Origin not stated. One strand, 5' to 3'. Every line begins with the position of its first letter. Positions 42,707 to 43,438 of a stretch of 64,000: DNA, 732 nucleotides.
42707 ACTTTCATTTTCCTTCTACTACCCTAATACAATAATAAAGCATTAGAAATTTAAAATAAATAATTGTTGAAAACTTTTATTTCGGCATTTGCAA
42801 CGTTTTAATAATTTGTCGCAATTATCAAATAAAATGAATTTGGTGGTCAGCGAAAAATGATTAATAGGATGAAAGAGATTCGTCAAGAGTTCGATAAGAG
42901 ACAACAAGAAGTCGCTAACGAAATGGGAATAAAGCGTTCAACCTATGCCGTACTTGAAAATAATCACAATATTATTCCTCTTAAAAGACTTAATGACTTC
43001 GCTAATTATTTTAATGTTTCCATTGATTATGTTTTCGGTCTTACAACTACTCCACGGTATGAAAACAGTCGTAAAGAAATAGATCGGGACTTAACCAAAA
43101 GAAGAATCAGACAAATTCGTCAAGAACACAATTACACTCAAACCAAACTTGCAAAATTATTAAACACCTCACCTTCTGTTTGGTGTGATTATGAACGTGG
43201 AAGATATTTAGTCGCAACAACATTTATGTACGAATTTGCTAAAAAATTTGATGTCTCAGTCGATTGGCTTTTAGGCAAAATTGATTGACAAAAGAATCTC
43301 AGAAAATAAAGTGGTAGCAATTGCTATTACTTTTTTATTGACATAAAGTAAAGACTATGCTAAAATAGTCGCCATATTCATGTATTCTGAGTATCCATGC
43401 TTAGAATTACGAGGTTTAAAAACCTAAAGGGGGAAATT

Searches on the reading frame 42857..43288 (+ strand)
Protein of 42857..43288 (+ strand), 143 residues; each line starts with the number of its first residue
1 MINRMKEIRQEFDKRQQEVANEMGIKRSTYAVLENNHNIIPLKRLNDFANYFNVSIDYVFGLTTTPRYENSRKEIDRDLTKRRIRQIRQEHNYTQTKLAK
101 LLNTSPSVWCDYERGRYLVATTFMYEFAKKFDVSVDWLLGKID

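Call 94: search_protein_families(library=pfam, proteins=[window:42857-43288:+], max_evalue=0.01)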
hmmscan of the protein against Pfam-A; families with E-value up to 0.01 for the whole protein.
window:42857-43288:+ (143 aa): 7 families
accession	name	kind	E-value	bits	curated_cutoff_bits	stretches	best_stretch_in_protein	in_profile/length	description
PF01381.28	HTH_3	-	2e-22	79.4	23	2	5-58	1-54/55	Helix-turn-helix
PF12844.13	HTH_19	-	6.3e-20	71.3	30.2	2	3-60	2-59/64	Helix-turn-helix domain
PF13560.12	HTH_31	-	7.5e-12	45.8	27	1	82-134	4-57/64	Helix-turn-helix domain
PF13443.12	HTH_26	-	1.3e-06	28.9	22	0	5-57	2-55/63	Cro/C1-type HTH DNA-binding domain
PF07022.19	Phage_CI_repr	-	0.0019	18.9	22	0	2-59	3-57/65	Bacteriophage CI repressor helix-turn-helix domain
PF17762.8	HTH_ParB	-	0.0047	17.5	22.6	0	5-29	12-36/102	ParB HTH domain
PF13744.12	HTH_37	-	0.0073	16.5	27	0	82-109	21-48/80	Helix-turn-helix domain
